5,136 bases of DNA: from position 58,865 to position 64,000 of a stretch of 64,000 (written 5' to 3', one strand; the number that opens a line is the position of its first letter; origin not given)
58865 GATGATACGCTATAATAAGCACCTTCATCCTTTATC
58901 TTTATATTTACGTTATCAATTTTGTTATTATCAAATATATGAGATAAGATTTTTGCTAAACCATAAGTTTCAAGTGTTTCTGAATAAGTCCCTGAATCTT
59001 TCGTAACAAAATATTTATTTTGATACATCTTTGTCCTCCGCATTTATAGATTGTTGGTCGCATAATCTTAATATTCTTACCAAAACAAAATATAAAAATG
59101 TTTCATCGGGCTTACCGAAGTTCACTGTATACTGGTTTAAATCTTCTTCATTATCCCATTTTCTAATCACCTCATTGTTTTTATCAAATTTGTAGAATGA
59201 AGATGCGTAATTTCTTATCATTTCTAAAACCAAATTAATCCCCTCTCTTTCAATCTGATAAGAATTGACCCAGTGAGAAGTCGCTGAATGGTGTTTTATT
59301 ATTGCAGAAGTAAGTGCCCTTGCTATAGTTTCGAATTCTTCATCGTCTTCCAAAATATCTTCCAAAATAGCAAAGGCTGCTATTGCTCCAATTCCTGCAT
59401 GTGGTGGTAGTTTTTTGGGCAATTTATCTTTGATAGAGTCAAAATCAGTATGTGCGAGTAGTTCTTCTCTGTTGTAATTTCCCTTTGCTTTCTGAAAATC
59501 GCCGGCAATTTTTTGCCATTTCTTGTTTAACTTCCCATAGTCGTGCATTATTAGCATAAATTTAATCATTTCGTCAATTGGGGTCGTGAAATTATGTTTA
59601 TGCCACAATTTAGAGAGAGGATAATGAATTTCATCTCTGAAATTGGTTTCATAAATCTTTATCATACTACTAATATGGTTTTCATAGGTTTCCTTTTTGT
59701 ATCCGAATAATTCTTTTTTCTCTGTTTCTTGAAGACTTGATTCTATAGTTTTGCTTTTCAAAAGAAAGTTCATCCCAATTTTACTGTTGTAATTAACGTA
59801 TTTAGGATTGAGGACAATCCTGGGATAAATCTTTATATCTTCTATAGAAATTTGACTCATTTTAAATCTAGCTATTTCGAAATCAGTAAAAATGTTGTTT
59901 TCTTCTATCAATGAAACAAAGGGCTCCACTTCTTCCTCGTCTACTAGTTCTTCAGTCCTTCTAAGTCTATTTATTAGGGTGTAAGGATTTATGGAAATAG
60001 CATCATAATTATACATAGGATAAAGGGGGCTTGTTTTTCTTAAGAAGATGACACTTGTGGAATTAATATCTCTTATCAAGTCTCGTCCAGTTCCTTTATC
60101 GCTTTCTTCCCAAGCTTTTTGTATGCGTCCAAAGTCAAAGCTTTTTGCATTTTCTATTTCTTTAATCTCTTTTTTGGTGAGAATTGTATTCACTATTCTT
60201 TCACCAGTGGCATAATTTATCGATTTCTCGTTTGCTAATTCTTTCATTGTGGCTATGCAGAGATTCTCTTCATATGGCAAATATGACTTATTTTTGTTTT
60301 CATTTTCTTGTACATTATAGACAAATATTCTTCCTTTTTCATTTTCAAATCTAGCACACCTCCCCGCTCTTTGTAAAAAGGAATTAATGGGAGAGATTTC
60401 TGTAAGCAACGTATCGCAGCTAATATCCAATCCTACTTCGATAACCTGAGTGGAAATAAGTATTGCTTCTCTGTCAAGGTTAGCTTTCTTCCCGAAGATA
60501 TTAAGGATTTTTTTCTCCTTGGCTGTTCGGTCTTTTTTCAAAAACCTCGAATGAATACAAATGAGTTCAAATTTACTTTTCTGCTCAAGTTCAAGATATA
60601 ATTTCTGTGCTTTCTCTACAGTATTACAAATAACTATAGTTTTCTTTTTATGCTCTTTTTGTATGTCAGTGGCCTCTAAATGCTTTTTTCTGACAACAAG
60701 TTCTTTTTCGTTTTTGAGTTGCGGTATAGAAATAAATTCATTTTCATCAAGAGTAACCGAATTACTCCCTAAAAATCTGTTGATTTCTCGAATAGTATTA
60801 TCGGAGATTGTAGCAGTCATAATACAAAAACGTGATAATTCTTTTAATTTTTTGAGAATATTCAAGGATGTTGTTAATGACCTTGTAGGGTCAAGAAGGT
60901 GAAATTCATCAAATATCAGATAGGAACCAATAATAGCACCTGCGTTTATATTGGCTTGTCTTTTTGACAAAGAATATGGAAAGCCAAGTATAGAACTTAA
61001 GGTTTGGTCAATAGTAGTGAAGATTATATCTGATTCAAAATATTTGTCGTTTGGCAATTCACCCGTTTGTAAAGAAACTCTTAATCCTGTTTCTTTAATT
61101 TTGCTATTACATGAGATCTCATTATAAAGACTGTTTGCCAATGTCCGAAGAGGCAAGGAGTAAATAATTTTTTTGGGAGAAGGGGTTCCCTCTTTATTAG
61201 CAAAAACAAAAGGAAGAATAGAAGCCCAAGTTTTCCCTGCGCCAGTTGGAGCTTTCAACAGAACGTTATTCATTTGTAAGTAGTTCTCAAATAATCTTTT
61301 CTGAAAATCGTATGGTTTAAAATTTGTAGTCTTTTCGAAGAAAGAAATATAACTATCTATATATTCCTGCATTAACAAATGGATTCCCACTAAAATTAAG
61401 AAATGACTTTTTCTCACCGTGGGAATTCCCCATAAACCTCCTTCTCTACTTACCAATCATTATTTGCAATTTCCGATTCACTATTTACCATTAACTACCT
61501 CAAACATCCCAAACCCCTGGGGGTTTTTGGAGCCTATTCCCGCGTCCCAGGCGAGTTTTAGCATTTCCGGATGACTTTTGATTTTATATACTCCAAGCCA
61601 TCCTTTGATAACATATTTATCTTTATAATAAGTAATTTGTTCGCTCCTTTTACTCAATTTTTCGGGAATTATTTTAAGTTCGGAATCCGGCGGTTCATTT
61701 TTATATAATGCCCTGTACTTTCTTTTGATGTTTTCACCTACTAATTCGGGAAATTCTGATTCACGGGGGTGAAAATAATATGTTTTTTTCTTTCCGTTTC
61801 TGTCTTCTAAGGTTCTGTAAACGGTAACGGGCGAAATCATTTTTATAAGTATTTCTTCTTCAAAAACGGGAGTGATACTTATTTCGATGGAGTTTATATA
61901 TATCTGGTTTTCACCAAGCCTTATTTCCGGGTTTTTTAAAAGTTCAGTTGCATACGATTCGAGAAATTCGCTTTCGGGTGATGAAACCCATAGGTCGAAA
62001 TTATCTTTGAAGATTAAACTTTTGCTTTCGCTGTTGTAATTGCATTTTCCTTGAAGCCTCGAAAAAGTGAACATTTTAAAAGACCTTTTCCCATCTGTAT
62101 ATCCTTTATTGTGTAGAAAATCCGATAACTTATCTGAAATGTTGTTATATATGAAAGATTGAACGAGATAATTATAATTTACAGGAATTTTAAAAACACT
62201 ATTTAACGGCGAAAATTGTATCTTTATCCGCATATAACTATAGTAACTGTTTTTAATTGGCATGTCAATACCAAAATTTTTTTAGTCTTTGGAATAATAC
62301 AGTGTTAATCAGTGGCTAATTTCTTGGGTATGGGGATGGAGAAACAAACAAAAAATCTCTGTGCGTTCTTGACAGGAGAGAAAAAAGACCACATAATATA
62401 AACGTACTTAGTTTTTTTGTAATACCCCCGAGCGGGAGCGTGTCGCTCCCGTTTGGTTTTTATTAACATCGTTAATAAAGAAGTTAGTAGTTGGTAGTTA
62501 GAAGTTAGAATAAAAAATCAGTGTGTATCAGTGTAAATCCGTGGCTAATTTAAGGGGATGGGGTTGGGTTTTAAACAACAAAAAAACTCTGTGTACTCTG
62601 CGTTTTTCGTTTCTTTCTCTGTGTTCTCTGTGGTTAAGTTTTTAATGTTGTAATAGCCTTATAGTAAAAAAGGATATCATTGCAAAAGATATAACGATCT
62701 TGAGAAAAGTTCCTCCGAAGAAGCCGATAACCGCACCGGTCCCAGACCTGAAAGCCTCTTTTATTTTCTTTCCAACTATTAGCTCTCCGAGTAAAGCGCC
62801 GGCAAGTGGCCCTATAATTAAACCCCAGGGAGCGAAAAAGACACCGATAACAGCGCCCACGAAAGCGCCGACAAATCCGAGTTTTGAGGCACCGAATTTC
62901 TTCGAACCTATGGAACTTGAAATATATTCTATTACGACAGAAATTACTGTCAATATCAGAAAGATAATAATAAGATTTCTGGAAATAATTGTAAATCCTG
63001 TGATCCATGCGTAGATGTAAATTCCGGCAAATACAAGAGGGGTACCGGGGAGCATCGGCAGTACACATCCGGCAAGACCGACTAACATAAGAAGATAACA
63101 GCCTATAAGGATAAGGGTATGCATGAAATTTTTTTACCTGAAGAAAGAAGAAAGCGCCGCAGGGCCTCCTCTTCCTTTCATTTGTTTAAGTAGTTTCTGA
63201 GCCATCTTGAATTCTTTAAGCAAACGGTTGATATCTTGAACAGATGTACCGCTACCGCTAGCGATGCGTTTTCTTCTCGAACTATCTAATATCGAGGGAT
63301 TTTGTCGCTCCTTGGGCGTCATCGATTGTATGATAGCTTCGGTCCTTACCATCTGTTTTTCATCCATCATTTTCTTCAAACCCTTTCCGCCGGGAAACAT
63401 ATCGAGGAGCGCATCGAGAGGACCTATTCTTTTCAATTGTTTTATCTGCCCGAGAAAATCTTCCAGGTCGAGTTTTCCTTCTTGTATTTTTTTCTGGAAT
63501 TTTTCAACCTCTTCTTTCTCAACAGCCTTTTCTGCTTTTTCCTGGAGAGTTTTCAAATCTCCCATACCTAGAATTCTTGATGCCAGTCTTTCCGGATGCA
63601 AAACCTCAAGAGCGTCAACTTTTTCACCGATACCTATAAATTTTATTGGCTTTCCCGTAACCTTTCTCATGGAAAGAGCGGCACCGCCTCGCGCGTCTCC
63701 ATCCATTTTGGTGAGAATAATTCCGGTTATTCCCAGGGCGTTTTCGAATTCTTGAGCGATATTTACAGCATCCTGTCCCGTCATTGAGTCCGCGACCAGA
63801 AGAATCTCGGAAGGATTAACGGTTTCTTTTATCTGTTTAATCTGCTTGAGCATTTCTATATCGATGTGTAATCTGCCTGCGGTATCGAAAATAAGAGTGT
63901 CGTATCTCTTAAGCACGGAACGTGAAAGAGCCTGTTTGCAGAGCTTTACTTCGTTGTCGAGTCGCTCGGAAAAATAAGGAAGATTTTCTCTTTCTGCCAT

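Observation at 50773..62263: Complete Dev/Myxan-arranged type I-B-like CRISPR-Cas system with a 41-spacer array, about 11 kb from oriC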

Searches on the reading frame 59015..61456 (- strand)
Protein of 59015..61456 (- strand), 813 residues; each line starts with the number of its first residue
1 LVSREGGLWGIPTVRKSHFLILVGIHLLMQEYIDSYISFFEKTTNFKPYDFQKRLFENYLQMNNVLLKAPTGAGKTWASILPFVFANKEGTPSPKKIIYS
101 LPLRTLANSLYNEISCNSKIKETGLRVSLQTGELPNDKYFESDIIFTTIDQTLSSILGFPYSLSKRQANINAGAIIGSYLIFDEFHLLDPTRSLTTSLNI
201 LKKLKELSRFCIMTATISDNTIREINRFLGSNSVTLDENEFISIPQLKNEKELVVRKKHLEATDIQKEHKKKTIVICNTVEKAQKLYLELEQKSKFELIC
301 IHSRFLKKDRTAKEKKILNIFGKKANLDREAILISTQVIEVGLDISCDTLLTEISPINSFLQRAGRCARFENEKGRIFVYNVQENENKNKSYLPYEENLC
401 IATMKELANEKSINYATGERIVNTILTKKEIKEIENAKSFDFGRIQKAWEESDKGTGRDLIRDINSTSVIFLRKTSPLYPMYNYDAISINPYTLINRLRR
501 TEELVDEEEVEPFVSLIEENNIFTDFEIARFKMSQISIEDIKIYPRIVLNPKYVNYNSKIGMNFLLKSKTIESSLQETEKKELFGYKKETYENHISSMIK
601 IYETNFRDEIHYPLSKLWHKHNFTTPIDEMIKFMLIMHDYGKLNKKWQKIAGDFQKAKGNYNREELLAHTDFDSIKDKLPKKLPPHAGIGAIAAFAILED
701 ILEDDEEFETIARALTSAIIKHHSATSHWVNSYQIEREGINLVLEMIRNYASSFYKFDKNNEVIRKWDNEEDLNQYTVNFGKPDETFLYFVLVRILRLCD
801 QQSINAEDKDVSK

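Call 7: search_protein_families(library=ncbifam, proteins=[window:59015-61456:-], max_evalue=0.01)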
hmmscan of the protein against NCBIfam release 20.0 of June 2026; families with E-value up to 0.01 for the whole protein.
window:59015-61456:- (813 aa): 17 families
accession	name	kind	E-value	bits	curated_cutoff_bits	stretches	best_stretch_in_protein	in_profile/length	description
TIGR02621.3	cas3_GSU0051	exception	1.6e-56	192.7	400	1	36-412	2-409/854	type I-G CRISPR-associated helicase/endonuclease Cas3g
TIGR01587.1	cas3_core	equivalog_domain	3.8e-55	187.5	102.45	1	65-408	2-356/358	CRISPR-associated helicase Cas3'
NF007248.0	PRK09694.1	equivalog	2e-28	98.9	569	1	274-373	564-665/878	CRISPR-associated helicase/endonuclease Cas3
TIGR04121.1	DEXH_lig_assoc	equivalog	9.7e-18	63.3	850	1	42-379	8-355/804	ligase-associated DNA damage response DEXH box helicase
TIGR01596.1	cas3_HD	equivalog_domain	1.7e-10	41.3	43.45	1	594-758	4-114/178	CRISPR-associated endonuclease Cas3''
NF002251.0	PRK01172.1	equivalog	1.8e-10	39.7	891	1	32-281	8-234/674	ATP-dependent DNA helicase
TIGR03158.1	cas3_cyano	exception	1.6e-09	37.4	69.1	1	178-366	147-355/357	type I-D CRISPR-associated helicase Cas3'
NF008394.0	PRK11192.1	equivalog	1.1e-08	34.4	507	1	42-369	20-340/441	ATP-dependent RNA helicase SrmB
NF053631.1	RNA_helic_CshA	equivalog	1.5e-06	27.4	646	0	199-416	164-372/434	degradosome RNA helicase CshA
NF008744.0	PRK11776.1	equivalog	2.3e-06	26.4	524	1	199-410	170-376/460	ATP-dependent RNA helicase DbpA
NF008165.0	PRK10917.1-3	equivalog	2.9e-06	26.1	711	1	209-350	447-556/692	ATP-dependent DNA helicase RecG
TIGR02562.1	cas3_yersinia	equivalog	0.00015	19.7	565.95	1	308-375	817-884/1110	type I-F CRISPR-associated helicase Cas3f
NF041156.1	FolD_Thplmales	equivalog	0.00061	19.1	480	0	660-703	227-270/277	bifunctional methylenetetrahydrofolate dehydrogenase/methenyltetrahydrofolate cyclohydrolase FolD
TIGR00643.1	recG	equivalog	0.00083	18.2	659.4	1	274-349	452-528/629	ATP-dependent DNA helicase RecG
NF041062.1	DpdE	equivalog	0.0017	16.3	500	1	263-377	536-648/1048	protein DpdE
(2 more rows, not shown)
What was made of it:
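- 59015..61372 (-): cas3 (785 aa from the ATG at 61372; alternative TTG at 61456). Helicase at about 60221-61351, then HD nuclease at about 59183-59677. Its 3' end overlaps the cas8 start by 14 nt. TIGR01587 187.5 bits at residues 65-408; TIGR01596 HD 41.3 bits at residues 594-758 (call 7).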

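Call 8: search_protein_families(library=pfam, proteins=[window:59015-61456:-], max_evalue=0.01)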
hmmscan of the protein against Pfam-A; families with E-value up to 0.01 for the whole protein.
window:59015-61456:- (813 aa): 6 families
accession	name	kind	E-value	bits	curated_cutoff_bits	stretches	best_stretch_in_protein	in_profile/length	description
PF22590.2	Cas3-like_C_2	-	1.4e-33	115.8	27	1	270-371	2-105/106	CRISPR-associated nuclease/helicase Cas3, C-terminal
PF00270.35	DEAD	-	3.7e-21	76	26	1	50-223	2-165/167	DEAD/DEAH box helicase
PF00271.37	Helicase_C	-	6.1e-12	46.2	23.5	1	265-370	10-109/110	Helicase conserved C-terminal domain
PF04851.21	ResIII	-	2.1e-09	38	22.5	1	46-217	2-162/164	Type III restriction enzyme, res subunit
PF18019.7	Cas3_HD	-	0.00011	22.7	23.1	1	627-726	53-132/207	Cas3, HD domain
PF13307.12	Helicase_C_2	-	0.0036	17.8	25.3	0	357-393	127-163/170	Helicase C-terminal domain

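Call 10: search_protein_families(library=padloc, proteins=[window:59015-61456:-], max_evalue=0.01)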
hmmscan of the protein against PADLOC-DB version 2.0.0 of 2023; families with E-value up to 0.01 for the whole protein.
window:59015-61456:- (813 aa): 43 families (the best 25 are shown)
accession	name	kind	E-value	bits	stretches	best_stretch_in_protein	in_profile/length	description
PDLC01710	Cas3a1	-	2.7e-77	258.9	1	37-398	187-574/745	Cas3_1_CAS-I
PDLC01762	Cas3b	-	3.8e-67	225.4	2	40-449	223-608/692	-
PDLC01770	Cas3g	-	3.6e-65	218.8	1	35-671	2-603/733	-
PDLC01757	Cas3b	-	8.8e-60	201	2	43-470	190-593/676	-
PDLC01252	Cas3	-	2.6e-57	192.7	1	65-408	2-322/324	CAS-I; effector_G3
PDLC00938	Cas3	-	1e-55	187.5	1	65-408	2-356/358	CRISPR-associated helicase Cas3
PDLC01761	Cas3b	-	2.8e-53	179.7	1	34-427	207-591/705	-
PDLC01767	Cas3e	-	7.6e-47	158.2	2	138-438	294-579/680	-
PDLC02081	Cas3b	-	2.1e-41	140.3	1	40-540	184-679/705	-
PDLC02080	Cas3b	-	3.5e-41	139.4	1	140-473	354-660/709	-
PDLC01769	Cas3g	-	7.1e-38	128.8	2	141-412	136-405/836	-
PDLC02079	Cas3b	-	5.2e-36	122.1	1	61-446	226-603/691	-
PDLC01759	Cas3b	-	1.2e-35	121.5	2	63-425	231-588/711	-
PDLC01765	Cas3c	-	3.1e-34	116.9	2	66-394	187-480/612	-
PDLC02082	Cas3b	-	1.4e-31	107.7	2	67-414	251-595/734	-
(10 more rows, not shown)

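Call 18: search_solved_structures(query=window:59015-61456:-, max_evalue=0.001)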
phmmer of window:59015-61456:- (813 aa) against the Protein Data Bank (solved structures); distinct sequences matched with E-value up to 0.001: 11.
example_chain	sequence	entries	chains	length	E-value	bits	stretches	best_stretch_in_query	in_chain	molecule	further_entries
7r2k_A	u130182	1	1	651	1.4e-25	92.9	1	43-385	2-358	CRISPR-associated helicase Cas3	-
7tr8_A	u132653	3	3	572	4.5e-25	91.2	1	43-376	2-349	CRISPR-associated helicase Cas3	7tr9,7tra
8wtk_A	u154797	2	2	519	1.1e-17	66.8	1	66-379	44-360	CRISPR-associated helicase Cas3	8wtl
6c66_G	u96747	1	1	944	2.3e-12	49.2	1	273-372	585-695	CRISPR-associated helicase, Cas3 family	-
4qqw_A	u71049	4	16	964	2.4e-12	49.1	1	273-372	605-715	CRISPR-associated helicase, Cas3 family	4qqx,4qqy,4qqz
9g44_A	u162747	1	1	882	4.9e-12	48.1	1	66-384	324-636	DEAD-like helicases-like protein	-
4q2c_A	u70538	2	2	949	1.5e-11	46.5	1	274-369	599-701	CRISPR-associated helicase Cas3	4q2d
9b15_A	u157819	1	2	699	1.1e-06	30.5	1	50-229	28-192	ATP-dependent DNA helicase Hel308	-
2p6r_A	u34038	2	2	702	1.1e-06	30.5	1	50-229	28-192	afUHEL308 HELICASE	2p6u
8g9u_P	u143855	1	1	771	9.1e-05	24.1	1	67-384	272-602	Cas3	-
8zns_A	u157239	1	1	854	0.0001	23.9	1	67-384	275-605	CRISPR-associated endonuclease Cas3-HD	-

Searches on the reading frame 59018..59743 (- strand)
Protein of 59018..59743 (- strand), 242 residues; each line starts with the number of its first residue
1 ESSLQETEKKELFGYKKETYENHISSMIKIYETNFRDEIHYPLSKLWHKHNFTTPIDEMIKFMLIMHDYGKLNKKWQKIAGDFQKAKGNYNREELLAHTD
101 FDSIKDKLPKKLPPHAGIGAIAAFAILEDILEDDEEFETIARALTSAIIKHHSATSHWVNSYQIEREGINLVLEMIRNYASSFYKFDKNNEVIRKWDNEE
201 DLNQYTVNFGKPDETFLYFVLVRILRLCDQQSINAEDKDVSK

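Call 77: search_solved_structures(query=window:59018-59743:-, max_evalue=10)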
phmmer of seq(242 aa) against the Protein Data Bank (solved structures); distinct sequences matched with E-value up to 10: 6.
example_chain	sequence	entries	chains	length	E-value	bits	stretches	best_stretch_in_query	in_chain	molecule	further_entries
3s4l_A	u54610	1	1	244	0.0049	19.6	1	10-111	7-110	CAS3 Metal dependent phosphohydrolase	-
7tra_Q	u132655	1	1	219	0.042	16.5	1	18-130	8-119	CRISPR-associated endonuclease Cas3-HD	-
7r2k_Q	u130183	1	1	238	0.051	16.2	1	18-129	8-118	CRISPR-associated endonuclease Cas3-HD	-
7tr8_Q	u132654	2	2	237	0.051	16.2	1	18-129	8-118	CRISPR-associated endonuclease Cas3-HD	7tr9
4pwy_A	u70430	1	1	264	0.3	13.7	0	175-209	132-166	Calmodulin-lysine N-methyltransferase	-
3qt4_A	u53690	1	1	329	0.84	12.2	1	42-111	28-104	Cathepsin-L-like midgut cysteine proteinase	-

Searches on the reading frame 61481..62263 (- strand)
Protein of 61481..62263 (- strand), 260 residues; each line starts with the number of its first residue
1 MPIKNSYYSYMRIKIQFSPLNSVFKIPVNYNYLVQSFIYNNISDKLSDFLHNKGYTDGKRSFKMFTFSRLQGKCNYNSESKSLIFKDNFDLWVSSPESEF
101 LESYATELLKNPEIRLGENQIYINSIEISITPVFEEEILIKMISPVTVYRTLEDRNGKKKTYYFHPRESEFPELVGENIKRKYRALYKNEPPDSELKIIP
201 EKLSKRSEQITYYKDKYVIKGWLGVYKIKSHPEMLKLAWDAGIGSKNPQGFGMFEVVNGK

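Call 7: search_protein_families(library=ncbifam, proteins=[window:61481-62263:-], max_evalue=0.01)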
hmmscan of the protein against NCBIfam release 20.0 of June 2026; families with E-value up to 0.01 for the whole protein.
window:61481-62263:- (260 aa): 1 family
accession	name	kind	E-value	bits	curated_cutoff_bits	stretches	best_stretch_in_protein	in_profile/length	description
TIGR01877.1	cas_cas6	equivalog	4.3e-45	154.6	58.65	1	57-255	3-200/200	CRISPR-associated endoribonuclease Cas6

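Call 8: search_protein_families(library=pfam, proteins=[window:61481-62263:-], max_evalue=0.01)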
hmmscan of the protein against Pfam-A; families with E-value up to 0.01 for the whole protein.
window:61481-62263:- (260 aa): 2 families
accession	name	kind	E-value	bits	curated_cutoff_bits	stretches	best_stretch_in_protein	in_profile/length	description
PF01881.21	Cas_Cas6_C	-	5.5e-38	131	23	1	132-256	4-125/125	CRISPR associated protein Cas6, C-terminal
PF21350.2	Cas6_I-A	-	5.7e-15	55.8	27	1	25-126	1-100/101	CRISPR-associated protein Cas6, N-terminal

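Call 10: search_protein_families(library=padloc, proteins=[window:61481-62263:-], max_evalue=0.01)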
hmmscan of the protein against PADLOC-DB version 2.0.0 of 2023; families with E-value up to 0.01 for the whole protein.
window:61481-62263:- (260 aa): 19 families
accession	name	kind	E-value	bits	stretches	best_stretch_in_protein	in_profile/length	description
PDLC01782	Cas6b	-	1.8e-79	265.1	1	11-257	1-234/235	-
PDLC01451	Cas6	-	1e-47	161.3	1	11-257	1-218/219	"CAS-I,CAS-II,CAS-III,CAS-IV,CAS-V,CAS-VI; crRNAmaturation"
PDLC00956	Cas6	-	1.1e-45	154.6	1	57-255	3-200/200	CRISPR-associated endoribonuclease Cas6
PDLC01609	Cas6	-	4e-45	151.9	1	108-256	2-137/137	"CAS-I,CAS-II,CAS-III,CAS-IV,CAS-V,CAS-VI; crRNAmaturation"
PDLC01372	Cas6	-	1.9e-44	150.5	1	11-256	1-235/235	"CAS-I,CAS-II,CAS-III,CAS-IV,CAS-V,CAS-VI; crRNAmaturation"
PDLC01718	typeIV_Cas6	-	9.2e-40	135.1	1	11-258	1-241/262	Cas6_7_IV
PDLC01265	Cas6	-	1.1e-38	131.9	1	62-255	1-179/179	"CAS-I,CAS-II,CAS-III,CAS-IV,CAS-V,CAS-VI; crRNAmaturation"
PDLC01783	Cas6b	-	2.7e-31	107.2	1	11-257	1-225/225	-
PDLC02098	Cas6_IIIa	-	9.6e-22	76.4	1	11-256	1-199/200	-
PDLC02103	Cas6b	-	3.3e-20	70.9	1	11-257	1-239/240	-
PDLC02101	Cas6b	-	1.8e-17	61.9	1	43-253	19-216/218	-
PDLC01789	Cas6b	-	1.7e-12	45.9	1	11-255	1-238/240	-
PDLC01786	Cas6b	-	4.1e-12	44.4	1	44-253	36-226/228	-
PDLC01791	Cas6b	-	1e-11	43.1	1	11-255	1-230/233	-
PDLC01785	Cas6b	-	7.8e-10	37.3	1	86-257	62-253/257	-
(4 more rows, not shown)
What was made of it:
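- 61481..62263 (-): cas6 endoribonuclease. TIGR01877 154.6 bits; PF01881 and PF21350; PADLOC Cas6b E 1.8e-79 (calls 7, 8, 10)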

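Call 44: search_protein_families(library=ncbifam, proteins=[window:61481-62263:-], max_evalue=10)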
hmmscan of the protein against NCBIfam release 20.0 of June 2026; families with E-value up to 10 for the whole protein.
window:61481-62263:- (260 aa): 1 family
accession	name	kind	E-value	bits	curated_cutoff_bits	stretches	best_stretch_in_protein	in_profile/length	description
TIGR01877.1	cas_cas6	equivalog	4.3e-45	154.6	58.65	1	57-255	3-200/200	CRISPR-associated endoribonuclease Cas6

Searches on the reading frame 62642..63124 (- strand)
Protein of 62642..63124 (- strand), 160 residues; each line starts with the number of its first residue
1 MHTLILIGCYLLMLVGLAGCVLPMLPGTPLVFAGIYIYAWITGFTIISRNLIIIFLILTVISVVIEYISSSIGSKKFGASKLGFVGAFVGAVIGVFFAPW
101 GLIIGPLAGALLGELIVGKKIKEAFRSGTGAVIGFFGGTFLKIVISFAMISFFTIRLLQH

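Call 13: search_protein_families(library=pfam, proteins=[window:62642-63124:-], max_evalue=0.00001)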
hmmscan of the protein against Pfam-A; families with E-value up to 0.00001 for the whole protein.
window:62642-63124:- (160 aa): 1 family
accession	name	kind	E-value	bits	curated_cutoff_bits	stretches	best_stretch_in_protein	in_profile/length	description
PF04306.18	DUF456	-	3.2e-38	131.6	29.4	1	21-156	1-138/139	Protein of unknown function (DUF456)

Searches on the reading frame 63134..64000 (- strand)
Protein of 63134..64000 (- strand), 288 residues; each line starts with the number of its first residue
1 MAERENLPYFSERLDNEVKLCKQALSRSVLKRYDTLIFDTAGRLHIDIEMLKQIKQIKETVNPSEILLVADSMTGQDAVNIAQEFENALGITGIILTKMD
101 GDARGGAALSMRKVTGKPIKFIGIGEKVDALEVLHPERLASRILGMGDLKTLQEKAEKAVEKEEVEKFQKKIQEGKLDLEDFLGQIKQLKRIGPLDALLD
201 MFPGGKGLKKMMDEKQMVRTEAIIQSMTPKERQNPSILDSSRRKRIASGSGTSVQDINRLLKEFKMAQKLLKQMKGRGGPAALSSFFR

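Call 13: search_protein_families(library=pfam, proteins=[window:63134-64000:-], max_evalue=0.00001)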
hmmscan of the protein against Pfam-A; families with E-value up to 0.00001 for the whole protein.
window:63134-64000:- (288 aa): 2 families
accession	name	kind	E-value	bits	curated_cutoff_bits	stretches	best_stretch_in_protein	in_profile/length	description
PF00448.28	SRP54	-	9e-46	156.4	22.7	1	2-145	52-196/196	SRP54-type protein, GTPase domain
PF02978.25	SRP_SPB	-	4.7e-33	113.9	27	1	176-270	1-90/91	Signal peptide binding domain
